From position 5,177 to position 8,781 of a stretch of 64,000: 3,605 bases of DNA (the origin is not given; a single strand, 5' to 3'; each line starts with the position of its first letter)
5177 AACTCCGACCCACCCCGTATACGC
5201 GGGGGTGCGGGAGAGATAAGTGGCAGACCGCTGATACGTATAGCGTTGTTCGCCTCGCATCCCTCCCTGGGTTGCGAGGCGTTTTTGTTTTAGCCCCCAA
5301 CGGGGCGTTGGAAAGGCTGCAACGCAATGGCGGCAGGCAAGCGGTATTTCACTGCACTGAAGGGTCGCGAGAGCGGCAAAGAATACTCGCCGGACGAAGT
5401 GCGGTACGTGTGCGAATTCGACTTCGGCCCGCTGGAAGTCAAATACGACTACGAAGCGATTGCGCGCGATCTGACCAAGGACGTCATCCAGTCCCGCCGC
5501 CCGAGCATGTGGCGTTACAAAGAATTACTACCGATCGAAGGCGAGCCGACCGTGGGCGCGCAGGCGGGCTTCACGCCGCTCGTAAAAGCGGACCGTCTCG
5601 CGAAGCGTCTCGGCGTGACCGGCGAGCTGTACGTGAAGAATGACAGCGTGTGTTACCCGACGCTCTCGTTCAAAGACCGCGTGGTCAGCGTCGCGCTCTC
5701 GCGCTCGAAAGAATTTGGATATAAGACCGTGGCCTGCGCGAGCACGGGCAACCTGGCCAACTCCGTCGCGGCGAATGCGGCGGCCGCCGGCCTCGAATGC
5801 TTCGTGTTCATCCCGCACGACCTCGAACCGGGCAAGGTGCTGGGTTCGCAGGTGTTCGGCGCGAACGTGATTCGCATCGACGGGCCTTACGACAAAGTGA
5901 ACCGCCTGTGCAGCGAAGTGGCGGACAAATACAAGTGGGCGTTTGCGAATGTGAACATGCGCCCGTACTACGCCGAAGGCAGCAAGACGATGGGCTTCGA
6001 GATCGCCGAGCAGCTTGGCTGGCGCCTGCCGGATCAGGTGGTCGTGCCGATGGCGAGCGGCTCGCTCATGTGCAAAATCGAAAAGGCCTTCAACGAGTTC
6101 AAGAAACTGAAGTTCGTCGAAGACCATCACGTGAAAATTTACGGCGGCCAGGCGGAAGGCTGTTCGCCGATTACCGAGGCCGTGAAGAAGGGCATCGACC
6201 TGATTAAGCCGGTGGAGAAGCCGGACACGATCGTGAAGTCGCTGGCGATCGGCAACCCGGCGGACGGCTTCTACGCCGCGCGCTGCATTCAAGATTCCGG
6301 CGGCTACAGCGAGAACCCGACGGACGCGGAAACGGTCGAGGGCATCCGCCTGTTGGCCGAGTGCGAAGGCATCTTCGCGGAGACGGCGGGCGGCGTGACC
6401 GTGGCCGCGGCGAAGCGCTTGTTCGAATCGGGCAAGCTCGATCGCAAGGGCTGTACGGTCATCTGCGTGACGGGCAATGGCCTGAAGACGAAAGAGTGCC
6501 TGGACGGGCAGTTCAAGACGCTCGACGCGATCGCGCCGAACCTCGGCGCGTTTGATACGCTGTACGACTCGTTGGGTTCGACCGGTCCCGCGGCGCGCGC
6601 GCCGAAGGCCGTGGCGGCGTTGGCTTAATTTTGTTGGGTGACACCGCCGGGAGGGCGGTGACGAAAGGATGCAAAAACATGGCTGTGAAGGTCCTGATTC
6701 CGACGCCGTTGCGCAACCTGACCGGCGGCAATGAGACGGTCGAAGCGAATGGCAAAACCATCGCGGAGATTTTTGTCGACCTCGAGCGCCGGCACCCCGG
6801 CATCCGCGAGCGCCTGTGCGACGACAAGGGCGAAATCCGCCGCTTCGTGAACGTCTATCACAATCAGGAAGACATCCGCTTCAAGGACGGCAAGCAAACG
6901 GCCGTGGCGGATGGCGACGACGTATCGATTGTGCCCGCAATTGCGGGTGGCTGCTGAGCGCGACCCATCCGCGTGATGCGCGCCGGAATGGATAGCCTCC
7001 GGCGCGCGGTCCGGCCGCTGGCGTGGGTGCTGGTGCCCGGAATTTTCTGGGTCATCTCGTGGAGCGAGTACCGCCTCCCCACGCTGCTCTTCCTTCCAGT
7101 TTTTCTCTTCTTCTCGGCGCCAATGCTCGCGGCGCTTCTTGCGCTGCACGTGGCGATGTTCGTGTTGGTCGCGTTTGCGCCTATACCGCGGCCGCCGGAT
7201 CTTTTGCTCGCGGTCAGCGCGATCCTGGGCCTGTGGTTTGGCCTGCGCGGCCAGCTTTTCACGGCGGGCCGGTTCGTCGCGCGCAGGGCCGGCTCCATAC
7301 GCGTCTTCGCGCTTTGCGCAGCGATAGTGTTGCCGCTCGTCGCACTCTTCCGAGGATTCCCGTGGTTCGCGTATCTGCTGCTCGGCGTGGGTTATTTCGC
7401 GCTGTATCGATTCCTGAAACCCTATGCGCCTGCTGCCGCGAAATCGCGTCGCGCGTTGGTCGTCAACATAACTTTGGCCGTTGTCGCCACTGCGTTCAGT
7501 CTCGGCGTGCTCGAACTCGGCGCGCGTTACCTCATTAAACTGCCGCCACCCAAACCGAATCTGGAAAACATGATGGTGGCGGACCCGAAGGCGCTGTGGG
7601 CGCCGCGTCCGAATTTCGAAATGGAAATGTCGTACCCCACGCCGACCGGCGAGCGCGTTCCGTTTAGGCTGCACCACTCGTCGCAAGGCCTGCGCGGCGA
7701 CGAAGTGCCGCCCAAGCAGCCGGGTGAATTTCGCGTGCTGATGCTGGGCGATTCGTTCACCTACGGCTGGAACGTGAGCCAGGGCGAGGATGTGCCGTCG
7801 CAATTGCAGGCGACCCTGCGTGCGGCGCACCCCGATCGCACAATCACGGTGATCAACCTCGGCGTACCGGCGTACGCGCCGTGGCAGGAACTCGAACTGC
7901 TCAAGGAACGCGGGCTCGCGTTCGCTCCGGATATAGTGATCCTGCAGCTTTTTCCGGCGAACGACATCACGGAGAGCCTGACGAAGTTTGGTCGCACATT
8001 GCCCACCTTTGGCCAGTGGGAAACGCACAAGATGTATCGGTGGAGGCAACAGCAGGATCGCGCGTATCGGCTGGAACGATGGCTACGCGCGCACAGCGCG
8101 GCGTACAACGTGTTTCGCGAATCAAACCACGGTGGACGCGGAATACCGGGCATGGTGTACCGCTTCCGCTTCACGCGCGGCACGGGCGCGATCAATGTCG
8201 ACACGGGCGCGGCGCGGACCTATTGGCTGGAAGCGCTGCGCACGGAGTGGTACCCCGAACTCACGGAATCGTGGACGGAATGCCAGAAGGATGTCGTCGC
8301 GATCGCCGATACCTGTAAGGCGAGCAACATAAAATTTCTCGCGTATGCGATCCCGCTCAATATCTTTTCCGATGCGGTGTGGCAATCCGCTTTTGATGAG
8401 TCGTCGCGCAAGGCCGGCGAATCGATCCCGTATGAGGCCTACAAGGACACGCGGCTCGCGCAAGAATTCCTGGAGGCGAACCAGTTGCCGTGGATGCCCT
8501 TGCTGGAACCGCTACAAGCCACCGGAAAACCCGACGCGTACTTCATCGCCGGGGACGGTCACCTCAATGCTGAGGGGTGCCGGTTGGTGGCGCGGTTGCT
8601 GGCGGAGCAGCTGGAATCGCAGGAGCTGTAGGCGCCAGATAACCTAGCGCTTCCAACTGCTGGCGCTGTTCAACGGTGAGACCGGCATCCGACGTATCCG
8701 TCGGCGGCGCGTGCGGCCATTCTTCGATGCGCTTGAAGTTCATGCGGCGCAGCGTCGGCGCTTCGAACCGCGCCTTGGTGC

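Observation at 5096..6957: SAM-I riboswitch controls a threonine-synthase-like enzyme plus a GG-Cys sulfur-carrier protein, suggesting a protein-thiocarboxylate route to homocysteine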

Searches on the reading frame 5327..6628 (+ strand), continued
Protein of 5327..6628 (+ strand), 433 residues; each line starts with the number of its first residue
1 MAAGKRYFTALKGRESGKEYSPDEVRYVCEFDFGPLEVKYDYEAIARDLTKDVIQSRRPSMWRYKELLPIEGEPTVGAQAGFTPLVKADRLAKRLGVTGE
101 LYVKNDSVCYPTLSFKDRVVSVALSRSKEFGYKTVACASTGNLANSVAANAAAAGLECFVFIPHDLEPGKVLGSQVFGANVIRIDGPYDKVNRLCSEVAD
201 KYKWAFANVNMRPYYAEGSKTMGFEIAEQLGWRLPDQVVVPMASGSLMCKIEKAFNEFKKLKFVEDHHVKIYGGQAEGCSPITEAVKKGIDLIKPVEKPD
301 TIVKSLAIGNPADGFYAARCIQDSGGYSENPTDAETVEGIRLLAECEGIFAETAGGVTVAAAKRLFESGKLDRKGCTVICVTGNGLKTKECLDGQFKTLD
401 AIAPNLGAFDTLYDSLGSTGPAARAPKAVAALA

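Call 43: search_dna_similar(query=window:5327-6628:+, collection=plasmids, mode=protein, max_evalue=1e-40, max_rows=30)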
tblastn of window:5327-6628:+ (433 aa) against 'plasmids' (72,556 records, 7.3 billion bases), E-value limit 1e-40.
Records with a match: 42; places in all: 42; records where one place covers at least 80% of the query: 34.
Best place of each record, by identity: <60% 42.
By first word of the organism name: Azospirillum 9; Haloarcula 6; Natrinema 5; Haladaptatus 2; Haloterrigena 2; Listeria 2; Stenotrophomonas 2; Nonomuraea 1; Salinigranum 1; Natronococcus 1; and 11 more.
By predicted mobility (MOB-suite, as given by PLSDB): non-mobilizable 37; mobilizable 5.
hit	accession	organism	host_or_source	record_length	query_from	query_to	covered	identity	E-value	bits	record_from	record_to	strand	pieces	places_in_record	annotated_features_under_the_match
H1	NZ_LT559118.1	Nonomuraea gerenzanensis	-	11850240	10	409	92%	51.7%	2e-104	347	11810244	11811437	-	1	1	none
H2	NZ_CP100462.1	Salinigranum marinum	cell culture,Saline soil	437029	7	413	94%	38.7%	2e-59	217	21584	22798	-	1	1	thrC: threonine synthase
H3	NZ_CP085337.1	Haladaptatus halobius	cell culture,saline soil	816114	6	413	94%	37.0%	2e-60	219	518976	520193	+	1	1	thrC: threonine synthase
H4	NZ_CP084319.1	Haloterrigena alkaliphila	Salt lake,Salt lake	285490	7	413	94%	37.0%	2e-59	216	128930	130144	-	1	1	thrC: threonine synthase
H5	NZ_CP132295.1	Natronococcus sp. AD-5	cell culture,sediment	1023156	1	414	96%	36.2%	5e-59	216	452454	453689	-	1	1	record has no annotation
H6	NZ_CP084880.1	Natrinema halophilum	pure culture,salt mine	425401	7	414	94%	36.7%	1e-58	214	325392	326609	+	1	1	thrC: threonine synthase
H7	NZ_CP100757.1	Natrinema gelatinilyticum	marine sediment,sediment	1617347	2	414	95%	36.0%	2e-55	205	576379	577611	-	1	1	record has no annotation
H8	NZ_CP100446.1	Natrinema caseinilyticum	marine sediment,sediment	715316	7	414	94%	36.2%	1e-54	202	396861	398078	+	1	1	thrC: threonine synthase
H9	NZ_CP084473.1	Natrinema sp. DC36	cell culture,sediment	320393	6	413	94%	36.0%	2e-57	211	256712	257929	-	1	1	thrC: threonine synthase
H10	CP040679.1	Halostella pelagica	pure culture,isolated from salted brown ...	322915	6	413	94%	36.0%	5e-57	209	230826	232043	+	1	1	record has no annotation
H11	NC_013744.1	Haloterrigena turkmenica DSM 5511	-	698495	7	413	94%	36.1%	2e-57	211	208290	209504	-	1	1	thrC: threonine synthase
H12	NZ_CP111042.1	Haladaptatus caseinilyticus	cell culture,sediment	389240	7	413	94%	35.9%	1e-54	203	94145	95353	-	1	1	thrC: threonine synthase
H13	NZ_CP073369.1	Haloarcula sinaiiensis ATCC 33800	cell culture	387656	4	413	95%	35.3%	5e-56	207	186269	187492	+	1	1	thrC: threonine synthase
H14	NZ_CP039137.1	Haloarcula marismortui ATCC 43049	Cell culture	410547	4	413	95%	35.3%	5e-56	207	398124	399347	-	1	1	thrC: threonine synthase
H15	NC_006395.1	Haloarcula marismortui ATCC 43049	-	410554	4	413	95%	35.3%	5e-56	207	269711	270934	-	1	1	thrC: threonine synthase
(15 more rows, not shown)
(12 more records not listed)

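Call 44: get_annotated_region(hit=H1, flank=6000)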
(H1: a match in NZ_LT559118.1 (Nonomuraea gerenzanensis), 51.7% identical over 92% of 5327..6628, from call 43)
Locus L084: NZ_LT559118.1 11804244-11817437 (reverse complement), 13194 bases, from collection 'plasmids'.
description: Nonomuraea gerenzanensis isolate nono1 plasmid I, complete sequence
organism: Nonomuraea gerenzanensis (NCBI taxid 93944)
taxonomy: Bacteria; Actinomycetota; Actinomycetes; Streptosporangiales; Streptosporangiaceae; Nonomuraea; Nonomuraea gerenzanensis
host: -; source: -; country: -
typing (MOB-suite, as given by PLSDB): non-mobilizable
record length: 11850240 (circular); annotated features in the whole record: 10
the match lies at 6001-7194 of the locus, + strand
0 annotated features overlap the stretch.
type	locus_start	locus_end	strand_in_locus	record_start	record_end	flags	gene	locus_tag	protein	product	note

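Call 65: search_protein_families(library=pfam, proteins=[L008:1027-1620:+, L008:4551-4898:+, L008:4938-5570:+], max_evalue=1)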
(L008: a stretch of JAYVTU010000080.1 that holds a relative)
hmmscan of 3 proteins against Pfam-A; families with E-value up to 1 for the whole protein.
L008:1027-1620:+ (197 aa): 0 families

L008:4551-4898:+ (115 aa): 8 families
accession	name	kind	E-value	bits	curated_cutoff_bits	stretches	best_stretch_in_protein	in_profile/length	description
PF00085.26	Thioredoxin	-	2.2e-26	92.3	23.5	1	12-110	4-102/103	Thioredoxin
PF13098.12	Thioredoxin_2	-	2.8e-10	40.9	27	1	25-109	4-104/104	Thioredoxin-like domain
PF13905.12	Thioredoxin_8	-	9.1e-06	26.4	27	1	28-67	3-44/94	Thioredoxin-like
PF13728.12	TraF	-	0.00067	20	23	1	30-105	133-219/224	F plasmid transfer operon protein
PF05768.20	Glrx-like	-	0.012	16.4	26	1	33-85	5-54/77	Glutaredoxin-like domain (DUF836)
PF13192.12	Thioredoxin_3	-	0.012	16.1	24.8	1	34-86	6-55/76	Thioredoxin domain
PF07449.17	HyaE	-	0.027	15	22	1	36-99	41-102/108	Hydrogenase-1 expression protein HyaE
PF02114.22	Phosducin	-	0.14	11.5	23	1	24-94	144-212/265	Phosducin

L008:4938-5570:+ (210 aa): 4 families
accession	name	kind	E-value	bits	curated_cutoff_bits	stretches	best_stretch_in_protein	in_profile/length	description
PF00578.27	AhpC-TSA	-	4.2e-30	104.7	26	1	6-134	2-122/124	AhpC/TSA family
PF08534.16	Redoxin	-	1.6e-10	41.4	26.6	1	6-142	3-137/148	Redoxin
PF10417.14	1-cysPrx_C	-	1.8e-08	34.7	21.1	1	156-191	1-37/41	C-terminal domain of 1-Cys peroxiredoxin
PF13911.12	AhpC-TSA_2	-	0.014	16.2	27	1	54-104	4-48/114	AhpC/TSA antioxidant enzyme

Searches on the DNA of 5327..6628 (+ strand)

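Call 27: search_rna_families(sources=[L001, L002, L003, L006, L007, L008, L009, L011, L012, L013, L014, L015], threshold=gathering)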
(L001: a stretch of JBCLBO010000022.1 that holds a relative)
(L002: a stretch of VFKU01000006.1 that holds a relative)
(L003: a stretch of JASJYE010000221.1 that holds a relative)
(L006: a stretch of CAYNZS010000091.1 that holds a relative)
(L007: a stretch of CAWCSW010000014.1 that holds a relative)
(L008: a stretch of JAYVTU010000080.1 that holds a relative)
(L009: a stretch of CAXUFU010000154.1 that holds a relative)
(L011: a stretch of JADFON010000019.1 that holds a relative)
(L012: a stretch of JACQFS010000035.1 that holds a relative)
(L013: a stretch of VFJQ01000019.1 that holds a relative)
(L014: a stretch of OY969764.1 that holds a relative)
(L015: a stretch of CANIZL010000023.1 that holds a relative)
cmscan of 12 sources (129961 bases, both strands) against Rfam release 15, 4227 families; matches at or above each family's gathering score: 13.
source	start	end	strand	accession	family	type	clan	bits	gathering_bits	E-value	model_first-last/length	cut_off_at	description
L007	5769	5897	+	RF00162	SAM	Cis-reg; riboswitch;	CL00012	84.7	44.4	2.8e-18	1-108/108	no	SAM riboswitch aptamer (S box leader)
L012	4149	4264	+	RF00162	SAM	Cis-reg; riboswitch;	CL00012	84.2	44.4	3.9e-18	1-108/108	no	SAM riboswitch aptamer (S box leader)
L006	299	432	+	RF00162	SAM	Cis-reg; riboswitch;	CL00012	82.5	44.4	1.3e-17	1-108/108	no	SAM riboswitch aptamer (S box leader)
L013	5779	5895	+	RF00162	SAM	Cis-reg; riboswitch;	CL00012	79.9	44.4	6.9e-17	1-108/108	no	SAM riboswitch aptamer (S box leader)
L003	432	551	+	RF00162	SAM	Cis-reg; riboswitch;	CL00012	79.8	44.4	7.5e-17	1-108/108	no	SAM riboswitch aptamer (S box leader)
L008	5665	5822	+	RF00162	SAM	Cis-reg; riboswitch;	CL00012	79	44.4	1.3e-16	1-108/108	no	SAM riboswitch aptamer (S box leader)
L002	5761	5888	+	RF00162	SAM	Cis-reg; riboswitch;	CL00012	77.7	44.4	3e-16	1-108/108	no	SAM riboswitch aptamer (S box leader)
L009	49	199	+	RF00162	SAM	Cis-reg; riboswitch;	CL00012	75.7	44.4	1.2e-15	1-108/108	no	SAM riboswitch aptamer (S box leader)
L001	5772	5899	+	RF00162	SAM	Cis-reg; riboswitch;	CL00012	75.3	44.4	1.6e-15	1-108/108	no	SAM riboswitch aptamer (S box leader)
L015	5696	5826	+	RF00162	SAM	Cis-reg; riboswitch;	CL00012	75.3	44.4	1.6e-15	1-108/108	no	SAM riboswitch aptamer (S box leader)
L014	5685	5837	+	RF00162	SAM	Cis-reg; riboswitch;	CL00012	72.9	44.4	7.5e-15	1-108/108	no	SAM riboswitch aptamer (S box leader)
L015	8569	8640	+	RF00005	tRNA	Gene; tRNA;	CL00001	71.4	29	2.7e-13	1-71/71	no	tRNA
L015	5472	5545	-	RF00005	tRNA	Gene; tRNA;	CL00001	64.9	29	1.6e-11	1-71/71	no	tRNA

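Call 37: search_rna_families(source=L081, threshold=gathering)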
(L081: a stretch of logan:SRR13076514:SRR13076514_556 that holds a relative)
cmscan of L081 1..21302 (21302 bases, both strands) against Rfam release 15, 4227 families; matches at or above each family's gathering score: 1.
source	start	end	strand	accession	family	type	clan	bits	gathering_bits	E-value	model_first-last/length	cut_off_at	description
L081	9769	9896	+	RF00162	SAM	Cis-reg; riboswitch;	CL00012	78.7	44.4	2.5e-17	1-108/108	no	SAM riboswitch aptamer (S box leader)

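Call 45: search_rna_families(source=L084, threshold=gathering)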
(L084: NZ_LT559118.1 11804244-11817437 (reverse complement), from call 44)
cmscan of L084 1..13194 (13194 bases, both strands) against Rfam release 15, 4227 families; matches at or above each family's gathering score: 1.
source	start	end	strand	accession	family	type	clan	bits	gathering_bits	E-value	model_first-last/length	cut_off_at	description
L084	5819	5960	+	RF00162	SAM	Cis-reg; riboswitch;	CL00012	68.7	44.4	1.3e-14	1-108/108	no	SAM riboswitch aptamer (S box leader)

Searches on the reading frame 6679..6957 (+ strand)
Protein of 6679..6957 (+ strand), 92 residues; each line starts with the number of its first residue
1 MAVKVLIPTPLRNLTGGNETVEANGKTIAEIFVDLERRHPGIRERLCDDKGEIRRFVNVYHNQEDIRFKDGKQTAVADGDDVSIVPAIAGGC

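Call 9: search_protein_families(library=pfam, proteins=[window:6679-6957:+], max_evalue=0.01)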
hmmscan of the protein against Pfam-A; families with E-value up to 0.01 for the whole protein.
window:6679-6957:+ (92 aa): 1 family
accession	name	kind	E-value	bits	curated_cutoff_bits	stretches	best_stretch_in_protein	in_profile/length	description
PF02597.26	ThiS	-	2.4e-17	63.7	22.5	1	5-91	1-76/76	ThiS family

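Call 10: search_protein_families(library=ncbifam, proteins=[window:6679-6957:+], max_evalue=0.01)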
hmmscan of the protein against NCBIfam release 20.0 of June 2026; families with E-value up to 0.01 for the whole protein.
window:6679-6957:+ (92 aa): 3 families
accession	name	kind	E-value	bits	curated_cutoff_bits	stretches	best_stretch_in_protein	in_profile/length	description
NF041918.1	SAMP1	equivalog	1.1e-16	61.2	60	1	10-91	8-91/91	ubiquitin-like small modifier protein 1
TIGR01687.1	moaD_arch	subfamily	2.1e-11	44.1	49.5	1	10-91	8-88/88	MoaD family protein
NF053661.1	Urm1_like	equivalog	0.00042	20.5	70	1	4-91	1-79/79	Urm1-like protein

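Call 29: search_solved_structures(query=window:6679-6957:+, max_evalue=0.01, show_alignments=3)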
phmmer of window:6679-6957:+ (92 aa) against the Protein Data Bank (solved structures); distinct sequences matched with E-value up to 0.01: 8.
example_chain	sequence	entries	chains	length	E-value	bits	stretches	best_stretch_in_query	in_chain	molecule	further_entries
4n6e_B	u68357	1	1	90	7.7e-25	90.2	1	1-91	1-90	ThiS/MoaD family protein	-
3dwg_C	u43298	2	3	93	7.8e-25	90.2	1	2-91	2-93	9.5 kDa culture filtrate antigen cfp10A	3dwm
2m19_A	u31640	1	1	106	4.2e-09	39.9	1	25-91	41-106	Molybdopterin converting factor subunit 1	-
1v8c_A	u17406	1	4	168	2.4e-08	37.4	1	7-91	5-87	MoaD related protein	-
2l52_A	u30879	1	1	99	2e-05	28.1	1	3-91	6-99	METHANOSARCINA ACETIVORANS SAMP1 HOMOLOG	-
2l83_A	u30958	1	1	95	0.00031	24.3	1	21-91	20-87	Small archaeal modifier protein 1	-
3po0_A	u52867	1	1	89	0.00044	23.8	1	21-91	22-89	Small archaeal modifier protein 1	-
4hro_A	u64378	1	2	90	0.00046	23.8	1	21-91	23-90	Small archaeal modifier protein 1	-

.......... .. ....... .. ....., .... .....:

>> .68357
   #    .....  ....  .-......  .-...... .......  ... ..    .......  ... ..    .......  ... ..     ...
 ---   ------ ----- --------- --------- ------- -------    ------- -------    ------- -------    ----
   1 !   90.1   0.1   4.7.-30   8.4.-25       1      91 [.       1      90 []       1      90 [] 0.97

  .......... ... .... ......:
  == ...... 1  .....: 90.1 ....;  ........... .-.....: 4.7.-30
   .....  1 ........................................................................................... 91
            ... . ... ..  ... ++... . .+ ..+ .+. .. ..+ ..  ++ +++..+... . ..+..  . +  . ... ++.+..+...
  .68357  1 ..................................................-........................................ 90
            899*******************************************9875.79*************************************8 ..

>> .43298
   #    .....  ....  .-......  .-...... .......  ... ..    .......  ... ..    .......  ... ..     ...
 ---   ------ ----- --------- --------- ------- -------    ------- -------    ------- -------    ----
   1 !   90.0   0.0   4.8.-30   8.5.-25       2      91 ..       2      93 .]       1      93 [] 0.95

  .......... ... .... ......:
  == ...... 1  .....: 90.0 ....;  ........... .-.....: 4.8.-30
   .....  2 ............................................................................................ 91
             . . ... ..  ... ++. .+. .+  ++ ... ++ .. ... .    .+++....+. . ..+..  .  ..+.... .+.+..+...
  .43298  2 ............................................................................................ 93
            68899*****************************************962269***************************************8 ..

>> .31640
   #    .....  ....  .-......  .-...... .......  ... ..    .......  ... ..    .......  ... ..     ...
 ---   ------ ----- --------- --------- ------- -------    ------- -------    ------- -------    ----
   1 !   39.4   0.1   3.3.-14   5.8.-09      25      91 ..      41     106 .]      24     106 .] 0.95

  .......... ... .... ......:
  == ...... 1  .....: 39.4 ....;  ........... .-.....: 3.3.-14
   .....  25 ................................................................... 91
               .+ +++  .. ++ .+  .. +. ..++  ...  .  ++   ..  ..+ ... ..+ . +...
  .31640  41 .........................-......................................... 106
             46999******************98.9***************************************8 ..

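Call 60: list_cluster_members(proteins=[P0001, window:6679-6957:+, L081:3238-4710:+, L081:2787-3218:+])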
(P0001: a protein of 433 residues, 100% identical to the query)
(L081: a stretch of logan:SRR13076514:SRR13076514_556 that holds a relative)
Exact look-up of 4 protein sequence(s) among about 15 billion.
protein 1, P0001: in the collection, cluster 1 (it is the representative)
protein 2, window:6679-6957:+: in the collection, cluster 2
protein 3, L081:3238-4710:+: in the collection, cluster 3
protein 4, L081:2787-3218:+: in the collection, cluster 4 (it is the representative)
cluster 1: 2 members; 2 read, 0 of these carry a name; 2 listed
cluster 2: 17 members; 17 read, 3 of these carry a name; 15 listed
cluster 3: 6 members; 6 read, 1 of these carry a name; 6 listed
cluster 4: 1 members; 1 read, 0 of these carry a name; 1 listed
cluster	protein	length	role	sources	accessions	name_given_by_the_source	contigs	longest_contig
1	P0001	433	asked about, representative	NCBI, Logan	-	-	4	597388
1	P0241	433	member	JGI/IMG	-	-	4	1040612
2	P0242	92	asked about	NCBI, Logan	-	-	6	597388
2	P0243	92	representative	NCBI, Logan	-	-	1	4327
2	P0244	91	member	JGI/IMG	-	molybdopterin synthase sulfur carrier subunit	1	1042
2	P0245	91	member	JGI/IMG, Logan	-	molybdopterin synthase sulfur carrier subunit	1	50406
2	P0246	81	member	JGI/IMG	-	molybdopterin synthase sulfur carrier subunit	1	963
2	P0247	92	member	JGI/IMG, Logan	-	-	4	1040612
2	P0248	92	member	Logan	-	-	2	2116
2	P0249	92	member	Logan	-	-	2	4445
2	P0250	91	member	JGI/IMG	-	-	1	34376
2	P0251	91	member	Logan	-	-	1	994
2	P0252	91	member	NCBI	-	-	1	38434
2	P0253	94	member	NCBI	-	-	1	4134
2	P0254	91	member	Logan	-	-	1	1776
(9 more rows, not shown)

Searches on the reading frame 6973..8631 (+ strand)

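Call 9: search_protein_families(library=pfam, proteins=[window:6973-8631:+], max_evalue=0.01)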
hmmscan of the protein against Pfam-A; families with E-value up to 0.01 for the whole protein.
window:6973-8631:+ (552 aa): 3 families
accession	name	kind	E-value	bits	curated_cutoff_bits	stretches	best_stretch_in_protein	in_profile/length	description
PF13472.12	Lipase_GDSL_2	-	5.4e-09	37.2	32.9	1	258-334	2-77/178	GDSL-like Lipase/Acylhydrolase family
PF25182.1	NonGDSL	-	0.0016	18.2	80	1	248-325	23-101/220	Non-GDSL lipase-like family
PF16822.11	ALGX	-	0.0021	18.2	26.5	1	490-550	72-133/268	SGNH hydrolase-like domain, acetyltransferase AlgX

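Call 10: search_protein_families(library=ncbifam, proteins=[window:6973-8631:+], max_evalue=0.01)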
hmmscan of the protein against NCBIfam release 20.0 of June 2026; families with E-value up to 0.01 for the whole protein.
window:6973-8631:+ (552 aa): 2 families
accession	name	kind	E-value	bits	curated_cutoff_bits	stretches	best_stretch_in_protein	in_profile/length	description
NF047475.1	GDSL_LA_2490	hypoth_equivalog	0.00027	20.3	325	0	233-310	65-137/431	LA_2490 family SGNH/GDSL-type esterase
NF047474.1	GDSL_LA_2486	hypoth_equivalog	0.0019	17.5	300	0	253-300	87-130/326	LA_2486 family SGNH/GDSL-type esterase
